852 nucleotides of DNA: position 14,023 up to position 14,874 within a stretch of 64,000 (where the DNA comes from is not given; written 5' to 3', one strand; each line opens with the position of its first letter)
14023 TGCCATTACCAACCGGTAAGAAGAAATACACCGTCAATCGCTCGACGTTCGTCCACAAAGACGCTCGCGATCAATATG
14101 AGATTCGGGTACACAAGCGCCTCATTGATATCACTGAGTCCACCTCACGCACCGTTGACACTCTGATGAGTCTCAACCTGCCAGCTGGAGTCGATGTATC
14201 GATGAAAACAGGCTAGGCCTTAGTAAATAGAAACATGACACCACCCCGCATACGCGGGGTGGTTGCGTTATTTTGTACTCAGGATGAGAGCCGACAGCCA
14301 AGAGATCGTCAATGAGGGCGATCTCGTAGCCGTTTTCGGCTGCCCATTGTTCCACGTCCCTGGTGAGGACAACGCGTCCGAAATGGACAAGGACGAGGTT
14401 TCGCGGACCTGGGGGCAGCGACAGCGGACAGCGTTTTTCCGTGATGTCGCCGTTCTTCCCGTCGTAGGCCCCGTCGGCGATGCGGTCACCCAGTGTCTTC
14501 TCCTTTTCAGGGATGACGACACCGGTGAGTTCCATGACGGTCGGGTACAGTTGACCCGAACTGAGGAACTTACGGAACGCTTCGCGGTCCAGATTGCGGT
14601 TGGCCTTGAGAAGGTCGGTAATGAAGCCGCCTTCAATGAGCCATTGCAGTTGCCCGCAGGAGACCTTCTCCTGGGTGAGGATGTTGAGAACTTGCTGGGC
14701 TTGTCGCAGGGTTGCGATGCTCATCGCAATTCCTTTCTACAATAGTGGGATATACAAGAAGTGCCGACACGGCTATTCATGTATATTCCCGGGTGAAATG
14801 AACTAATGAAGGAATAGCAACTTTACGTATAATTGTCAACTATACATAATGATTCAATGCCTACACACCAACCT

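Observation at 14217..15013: High-GC foreign gene fragment inserted between rpsJ and rplC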

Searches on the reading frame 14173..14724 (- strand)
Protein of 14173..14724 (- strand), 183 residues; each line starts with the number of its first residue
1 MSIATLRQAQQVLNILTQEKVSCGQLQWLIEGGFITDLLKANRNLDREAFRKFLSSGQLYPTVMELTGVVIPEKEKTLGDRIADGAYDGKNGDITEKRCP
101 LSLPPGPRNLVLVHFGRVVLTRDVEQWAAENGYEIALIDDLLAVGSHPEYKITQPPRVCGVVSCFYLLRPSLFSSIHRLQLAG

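Call 4: search_protein_families(library=pfam, proteins=[window:14173-14724:-], max_evalue=1)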
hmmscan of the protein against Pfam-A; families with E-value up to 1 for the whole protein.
window:14173-14724:- (183 aa): 0 families

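Call 5: search_protein_families(library=phrogs, proteins=[window:14173-14724:-], max_evalue=1)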
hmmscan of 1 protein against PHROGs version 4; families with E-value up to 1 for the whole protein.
window:14173-14724:- (183 aa): 2 families
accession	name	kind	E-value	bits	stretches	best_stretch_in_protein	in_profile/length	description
phrog_13885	-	unknown function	0.36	12.1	0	32-57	35-60/97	-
phrog_35901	-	unknown function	0.36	11.7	1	97-140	76-119/125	-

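Call 8: find_homologous_proteins(query=window:14173-14724:-, max_evalue=0.01)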
Query window:14173-14724:- (183 aa): 23 proteins with E <= 0.01 among 127 candidates.
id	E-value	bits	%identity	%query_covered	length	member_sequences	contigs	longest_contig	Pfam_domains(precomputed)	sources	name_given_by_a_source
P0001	1.8e-117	407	100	100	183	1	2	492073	-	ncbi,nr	ncbi:MAG: hypothetical protein HYR90_02565 [Candidatus Andersenbacteria bacterium]|nr:hypothetical p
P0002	2.2e-61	225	71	84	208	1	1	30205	-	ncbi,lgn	ncbi:MAG: hypothetical protein WEC84_02405 [Candidatus Andersenbacteria bacterium]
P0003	3.1e-55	205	64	84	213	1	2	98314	-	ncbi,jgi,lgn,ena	-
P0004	2.1e-54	202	63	84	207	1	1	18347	-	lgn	-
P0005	7.4e-54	200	64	84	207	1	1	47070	-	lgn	-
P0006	7.6e-51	190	59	83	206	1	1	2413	-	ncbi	ncbi:MAG: hypothetical protein ABIP54_00115, partial [Candidatus Andersenbacteria bacterium]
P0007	1.2e-47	180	58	84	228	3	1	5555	-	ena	-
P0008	1.4e-47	180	60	84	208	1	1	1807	-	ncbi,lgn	-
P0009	4.7e-47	178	52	87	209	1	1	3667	-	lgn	-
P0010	9.9e-47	177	56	84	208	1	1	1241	-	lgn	-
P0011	9.9e-43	164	54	84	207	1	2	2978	-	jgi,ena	jgi:hypothetical protein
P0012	5.0e-42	162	53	84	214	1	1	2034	-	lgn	-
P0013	2.1e-41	160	52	84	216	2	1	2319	-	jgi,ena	-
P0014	3.4e-40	156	54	84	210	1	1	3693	-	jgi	jgi:hypothetical protein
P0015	1.7e-37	147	50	84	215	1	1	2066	-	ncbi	-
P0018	1.6e-30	124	49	78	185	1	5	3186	-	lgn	-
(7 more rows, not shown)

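Call 10: find_encoding_contigs(protein=P0002, flank=8000, max_places=3)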
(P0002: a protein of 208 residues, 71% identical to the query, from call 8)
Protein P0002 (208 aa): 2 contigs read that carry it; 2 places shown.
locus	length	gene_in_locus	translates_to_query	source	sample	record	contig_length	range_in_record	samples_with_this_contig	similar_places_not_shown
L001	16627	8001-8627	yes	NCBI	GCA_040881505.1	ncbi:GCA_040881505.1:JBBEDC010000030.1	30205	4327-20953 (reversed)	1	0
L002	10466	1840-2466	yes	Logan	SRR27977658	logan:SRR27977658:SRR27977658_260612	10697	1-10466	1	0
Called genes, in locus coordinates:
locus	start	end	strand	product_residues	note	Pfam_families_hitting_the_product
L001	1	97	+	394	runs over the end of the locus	PF07907:YibE_F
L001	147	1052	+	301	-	PF01297:ZnuA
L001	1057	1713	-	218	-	PF13098:Thioredoxin_2 (weak), PF13462:Thioredoxin_4, PF13905:Thioredoxin_8 (faint), PF01323:DSBA, PF13743:Thioredoxin_5 (weak)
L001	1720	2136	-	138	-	PF07884:VKOR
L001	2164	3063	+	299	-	PF02558:ApbA (faint), PF02826:2-Hacid_dh_C (faint), PF03807:F420_oxidored (faint), PF01210:NAD_Gly3P_dh_N, PF07479:NAD_Gly3P_dh_C, PF20618:GPD_NAD_C_bact (weak)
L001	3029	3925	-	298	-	PF04577:Glyco_transf_61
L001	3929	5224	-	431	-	PF05958:tRNA_U5-meth_tr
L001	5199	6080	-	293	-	PF17773:UPF0176_N, PF00581:Rhodanese, PF12368:Rhodanese_C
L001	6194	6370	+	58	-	-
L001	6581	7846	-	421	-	PF00464:SHMT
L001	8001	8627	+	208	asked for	-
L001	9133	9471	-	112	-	PF22296:bAvd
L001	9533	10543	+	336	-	PF00078:RVT_1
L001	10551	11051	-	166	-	PF00186:DHFR_1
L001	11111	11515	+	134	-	PF01909:NTP_transf_2, PF18765:Polbeta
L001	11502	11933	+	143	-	PF01934:HepT-like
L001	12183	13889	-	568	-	PF02511:Thy1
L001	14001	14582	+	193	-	-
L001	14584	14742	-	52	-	-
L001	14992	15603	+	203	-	-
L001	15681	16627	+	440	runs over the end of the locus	PF08245:Mur_ligase_M, PF02875:Mur_ligase_C, PF27239:FOL3_C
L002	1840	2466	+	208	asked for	-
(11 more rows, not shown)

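Call 11: find_encoding_contigs(protein=P0003, flank=8000, max_places=3)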
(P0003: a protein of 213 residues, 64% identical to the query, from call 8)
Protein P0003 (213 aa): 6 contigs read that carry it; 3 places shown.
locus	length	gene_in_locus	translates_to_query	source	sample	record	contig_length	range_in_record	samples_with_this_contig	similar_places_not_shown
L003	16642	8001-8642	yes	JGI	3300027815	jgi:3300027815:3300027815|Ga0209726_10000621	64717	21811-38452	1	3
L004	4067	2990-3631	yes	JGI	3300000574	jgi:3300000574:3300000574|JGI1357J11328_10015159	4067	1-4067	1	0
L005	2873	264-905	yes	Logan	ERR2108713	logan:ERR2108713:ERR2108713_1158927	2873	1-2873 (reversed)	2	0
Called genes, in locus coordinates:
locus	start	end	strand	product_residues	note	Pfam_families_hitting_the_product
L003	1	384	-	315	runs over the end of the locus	PF01509:TruB_N, PF16198:TruB_C_2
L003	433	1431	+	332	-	PF01370:Epimerase, PF04321:RmlD_sub_bind, PF05368:NmrA (weak), PF16363:GDP_Man_Dehyd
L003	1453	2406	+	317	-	PF01073:3Beta_HSD, PF01370:Epimerase, PF02719:Polysacc_synt_2 (faint), PF04321:RmlD_sub_bind, PF07993:NAD_binding_4 (faint), PF13460:NAD_binding_10 (weak), PF16363:GDP_Man_Dehyd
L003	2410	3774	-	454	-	PF13231:PMT_2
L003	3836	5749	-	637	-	-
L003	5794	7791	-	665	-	PF00270:DEAD (faint), PF04851:ResIII, PF17757:UvrB_inter, PF27431:UvrB_3rd, PF00271:Helicase_C, PF12344:UvrB, PF02151:UVR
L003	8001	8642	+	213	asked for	-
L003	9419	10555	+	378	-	PF00078:RVT_1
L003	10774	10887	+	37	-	-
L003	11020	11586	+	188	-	PF01330:RuvA_N, PF14520:HHH_5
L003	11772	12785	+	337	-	PF02388:FemAB, PF13480:Acetyltransf_6, PF02388:FemAB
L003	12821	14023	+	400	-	PF08245:Mur_ligase_M, PF02875:Mur_ligase_C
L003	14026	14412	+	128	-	PF00814:TsaD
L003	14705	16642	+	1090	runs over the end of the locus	PF04563:RNA_pol_Rpb2_1, PF04561:RNA_pol_Rpb2_2, PF04565:RNA_pol_Rpb2_3, PF10385:RNA_pol_Rpb2_45, PF00562:RNA_pol_Rpb2_6, PF04560:RNA_pol_Rpb2_7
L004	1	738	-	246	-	?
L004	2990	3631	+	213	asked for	-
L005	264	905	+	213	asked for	-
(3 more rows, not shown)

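Call 23: find_encoding_contigs(protein=P0005, flank=8000, max_places=2)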
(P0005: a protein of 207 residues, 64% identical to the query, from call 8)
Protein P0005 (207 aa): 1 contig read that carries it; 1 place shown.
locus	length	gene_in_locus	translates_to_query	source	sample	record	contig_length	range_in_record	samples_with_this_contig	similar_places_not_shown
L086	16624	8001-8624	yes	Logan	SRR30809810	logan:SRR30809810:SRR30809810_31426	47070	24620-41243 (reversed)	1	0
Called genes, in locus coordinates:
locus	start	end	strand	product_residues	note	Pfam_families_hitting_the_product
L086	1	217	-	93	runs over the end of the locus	PF18903:DUF5659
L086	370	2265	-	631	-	-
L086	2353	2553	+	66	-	PF12728:HTH_17, PF13411:MerR_1, PF00376:MerR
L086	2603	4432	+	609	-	PF01555:N6_N4_Mtase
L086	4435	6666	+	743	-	PF00270:DEAD, PF04851:ResIII, PF18766:SWI2_SNF2 (weak), PF27151:YagJ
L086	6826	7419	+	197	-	PF12705:PDDEXK_1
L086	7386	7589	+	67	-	-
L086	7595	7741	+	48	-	-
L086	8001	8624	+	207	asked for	-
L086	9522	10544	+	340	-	PF00078:RVT_1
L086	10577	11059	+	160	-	PF13274:SocA_Panacea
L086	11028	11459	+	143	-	-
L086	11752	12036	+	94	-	-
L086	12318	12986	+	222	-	-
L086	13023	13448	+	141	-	-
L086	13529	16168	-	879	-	PF16656:Pur_ac_phosph_N (weak), PF00041:fn3 (weak), PF16656:Pur_ac_phosph_N (weak), PF16656:Pur_ac_phosph_N (weak), PF00041:fn3 (weak), PF16656:Pur_ac_phosph_N, PF00041:fn3 (weak), PF01471:PG_binding_1, +3 more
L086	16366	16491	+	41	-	-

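Call 24: find_encoding_contigs(protein=P0004, flank=8000, max_places=2)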
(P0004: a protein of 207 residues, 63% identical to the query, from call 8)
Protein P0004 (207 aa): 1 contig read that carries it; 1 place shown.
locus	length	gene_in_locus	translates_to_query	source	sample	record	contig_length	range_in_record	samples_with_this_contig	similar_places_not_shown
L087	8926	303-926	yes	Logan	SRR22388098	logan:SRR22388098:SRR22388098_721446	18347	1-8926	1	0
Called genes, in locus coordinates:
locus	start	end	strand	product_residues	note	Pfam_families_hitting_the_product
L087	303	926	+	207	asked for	-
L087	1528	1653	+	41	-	-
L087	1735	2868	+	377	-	PF00078:RVT_1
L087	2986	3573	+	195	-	PF00588:SpoU_methylase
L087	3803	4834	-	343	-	-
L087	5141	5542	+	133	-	-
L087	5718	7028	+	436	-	PF01979:Amidohydro_1, PF07969:Amidohydro_3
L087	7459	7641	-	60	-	-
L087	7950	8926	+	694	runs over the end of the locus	PF17191:RecG_wedge, PF00270:DEAD, PF04851:ResIII, PF13604:AAA_30 (weak), PF00271:Helicase_C, PF19833:RecG_dom3_C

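Call 31: predict_structure(alignment_id=A4)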
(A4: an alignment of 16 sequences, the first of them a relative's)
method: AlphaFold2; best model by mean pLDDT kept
length: 208 residues; sequences in the alignment: 16
mean_pLDDT: 69.8   pTM: 0.63
mean pLDDT of the five models: 69.8, 68.8, 63.6, 54.6, 53.1
residues with pLDDT >= 90: 29; 70-90: 80; 50-70: 70; < 50: 29
segments of 3 or more residues with pLDDT < 50: 1-4, 51-58, 85-97
pLDDT, mean of each block of 10 residues (from residue 1): 48 68 65 54 52 49 89 61 46 47 79 86 90 89 85 81 68 73 72 75 91
secondary structure, 60 per line:
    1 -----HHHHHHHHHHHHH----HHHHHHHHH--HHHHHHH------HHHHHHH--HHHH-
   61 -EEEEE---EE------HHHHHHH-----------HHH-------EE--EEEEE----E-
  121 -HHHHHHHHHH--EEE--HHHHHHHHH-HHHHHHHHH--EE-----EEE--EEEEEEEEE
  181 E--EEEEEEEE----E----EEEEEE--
elements in order: H6-18 H23-31 H34-40 H47-53 H56-59 E62-66 H78-84 E110-114 H122-131 E134-136 H139-147 H149-157 E167-169 E172-181 E184-191 E201-206

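Call 43: find_encoding_contigs(protein=window:14173-14724:-, flank=10000, max_places=6)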
Protein window:14173-14724:- (183 aa): 2 contigs read that carry it; 1 place shown.
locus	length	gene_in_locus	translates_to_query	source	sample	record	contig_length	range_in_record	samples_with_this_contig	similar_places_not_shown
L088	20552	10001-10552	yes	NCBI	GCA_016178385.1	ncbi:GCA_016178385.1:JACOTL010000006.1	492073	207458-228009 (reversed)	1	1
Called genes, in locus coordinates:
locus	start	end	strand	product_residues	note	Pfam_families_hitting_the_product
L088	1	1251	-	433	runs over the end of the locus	PF00344:SecY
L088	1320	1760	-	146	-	PF00828:Ribosomal_L27A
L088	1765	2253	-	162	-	PF00333:Ribosomal_S5, PF03719:Ribosomal_S5_C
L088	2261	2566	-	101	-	PF00861:Ribosomal_L18p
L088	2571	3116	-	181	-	PF00347:Ribosomal_L6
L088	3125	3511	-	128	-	PF00410:Ribosomal_S8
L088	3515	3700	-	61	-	PF00253:Ribosomal_S14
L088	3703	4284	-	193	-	PF00281:Ribosomal_L5, PF00673:Ribosomal_L5_C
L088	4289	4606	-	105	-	PF00467:KOW, PF17136:ribosomal_L24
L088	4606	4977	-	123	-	PF00238:Ribosomal_L14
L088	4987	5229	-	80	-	PF00366:Ribosomal_S17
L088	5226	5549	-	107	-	PF00252:Ribosomal_L16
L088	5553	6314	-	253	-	PF07650:KH_2, PF00189:Ribosomal_S3_C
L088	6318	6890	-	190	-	PF00237:Ribosomal_L22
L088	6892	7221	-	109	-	PF00203:Ribosomal_S19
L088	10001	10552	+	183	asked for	-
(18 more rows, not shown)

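Call 45: find_related_loci(query=A4, collection=viral_contigs, flank=4000)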
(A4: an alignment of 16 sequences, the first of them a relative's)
Query A4 (208 aa) in viral_contigs; peptide patterns used: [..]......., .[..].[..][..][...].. (x = any residue, [..] = any of these).
145 stretches matched a pattern, but none encodes a relative of the query by tblastn (E <= 1e-3).

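Call 46: find_related_loci(query=A4, collection=metagenome_contigs, flank=4000)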
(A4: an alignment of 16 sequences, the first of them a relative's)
Query A4 (208 aa) in metagenome_contigs; peptide patterns used: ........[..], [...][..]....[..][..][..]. (x = any residue, [..] = any of these).
144 stretches matched a pattern; 6 encode a relative of the query (tblastn E <= 1e-3); 6 distinct loci.
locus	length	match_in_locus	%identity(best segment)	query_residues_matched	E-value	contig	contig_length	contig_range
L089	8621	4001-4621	71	1-207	1e-96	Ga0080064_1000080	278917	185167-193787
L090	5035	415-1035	64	1-206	1e-85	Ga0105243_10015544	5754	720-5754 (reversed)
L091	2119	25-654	59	1-207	5e-81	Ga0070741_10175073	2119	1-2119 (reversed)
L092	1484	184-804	57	1-207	7e-80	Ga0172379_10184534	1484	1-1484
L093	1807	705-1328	58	1-208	1e-78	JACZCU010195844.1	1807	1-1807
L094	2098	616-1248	50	1-208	4e-59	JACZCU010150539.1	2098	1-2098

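Call 48: find_encoding_contigs(protein=P0018, flank=4000, max_places=5)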
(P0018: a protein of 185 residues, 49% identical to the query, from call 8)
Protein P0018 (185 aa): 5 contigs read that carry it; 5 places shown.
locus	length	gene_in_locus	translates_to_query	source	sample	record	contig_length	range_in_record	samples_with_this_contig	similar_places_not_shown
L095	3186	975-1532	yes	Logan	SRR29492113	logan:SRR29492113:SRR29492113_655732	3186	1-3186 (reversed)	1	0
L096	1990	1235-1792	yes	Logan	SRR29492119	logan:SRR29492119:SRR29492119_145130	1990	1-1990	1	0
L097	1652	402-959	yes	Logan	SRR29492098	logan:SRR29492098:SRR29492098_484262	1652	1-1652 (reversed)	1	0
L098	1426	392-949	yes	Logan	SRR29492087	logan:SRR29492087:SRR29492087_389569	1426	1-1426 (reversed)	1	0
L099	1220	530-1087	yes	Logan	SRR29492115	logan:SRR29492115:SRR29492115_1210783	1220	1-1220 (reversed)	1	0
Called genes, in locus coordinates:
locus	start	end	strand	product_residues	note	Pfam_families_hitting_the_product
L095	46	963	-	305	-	PF02481:DNA_processg_A, PF17782:WHD_DprA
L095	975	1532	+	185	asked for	-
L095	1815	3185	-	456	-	?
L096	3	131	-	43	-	?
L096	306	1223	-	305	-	PF02481:DNA_processg_A, PF17782:WHD_DprA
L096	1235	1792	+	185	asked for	-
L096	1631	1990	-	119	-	?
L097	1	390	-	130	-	?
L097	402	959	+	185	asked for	-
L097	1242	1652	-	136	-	?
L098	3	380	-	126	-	?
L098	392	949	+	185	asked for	-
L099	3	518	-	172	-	?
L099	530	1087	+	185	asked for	-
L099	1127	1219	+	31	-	?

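Call 50: search_protein_families(library=pfam, proteins=[L095:1815-3185:-], max_evalue=0.01)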
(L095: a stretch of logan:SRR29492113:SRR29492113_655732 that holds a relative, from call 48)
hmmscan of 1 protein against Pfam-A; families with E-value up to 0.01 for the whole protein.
L095:1815-3185:- (456 aa): 5 families
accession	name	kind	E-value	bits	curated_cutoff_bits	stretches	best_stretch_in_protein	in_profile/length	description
PF00271.37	Helicase_C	-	1.4e-18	67.6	23.5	1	122-227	5-109/110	Helicase conserved C-terminal domain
PF03461.20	TRCF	-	4.9e-18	65.7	25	1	316-389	3-76/95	TRCF domain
PF00270.35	DEAD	-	1.2e-07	32.1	26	1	10-84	82-164/167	DEAD/DEAH box helicase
PF22590.2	Cas3-like_C_2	-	0.0018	18.9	27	1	131-228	3-105/106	CRISPR-associated nuclease/helicase Cas3, C-terminal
PF19833.4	RecG_dom3_C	-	0.0026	18.2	26.8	1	262-286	4-28/87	ATP-dependent DNA helicase RecG, domain 3, C-terminal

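Call 53: find_encoding_contigs(protein=P0009, flank=3000, max_places=1)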
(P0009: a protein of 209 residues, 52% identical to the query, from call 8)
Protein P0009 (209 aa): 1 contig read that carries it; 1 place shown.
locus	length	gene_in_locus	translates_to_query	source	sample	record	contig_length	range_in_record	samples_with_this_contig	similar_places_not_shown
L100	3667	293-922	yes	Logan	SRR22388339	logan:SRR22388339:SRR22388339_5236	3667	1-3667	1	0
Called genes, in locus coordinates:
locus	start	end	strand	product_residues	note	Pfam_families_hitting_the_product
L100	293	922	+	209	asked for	-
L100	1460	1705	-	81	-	PF22296:bAvd (weak)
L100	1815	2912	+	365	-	PF00078:RVT_1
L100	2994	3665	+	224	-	?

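Call 54: find_encoding_contigs(protein=P0007, flank=3000, max_places=1)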
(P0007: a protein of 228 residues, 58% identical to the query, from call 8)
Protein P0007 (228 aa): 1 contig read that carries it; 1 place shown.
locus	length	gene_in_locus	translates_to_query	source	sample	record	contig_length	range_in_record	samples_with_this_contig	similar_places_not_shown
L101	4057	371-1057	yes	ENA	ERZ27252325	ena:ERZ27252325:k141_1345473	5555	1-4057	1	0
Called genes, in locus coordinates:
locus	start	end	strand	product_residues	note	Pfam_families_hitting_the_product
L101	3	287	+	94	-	PF01061:ABC2_membrane, PF12698:ABC2_membrane_3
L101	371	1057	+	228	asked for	-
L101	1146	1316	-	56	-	-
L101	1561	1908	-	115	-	PF22296:bAvd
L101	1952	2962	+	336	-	PF00078:RVT_1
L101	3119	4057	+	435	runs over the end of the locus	PF00270:DEAD, PF04851:ResIII (weak), PF00271:Helicase_C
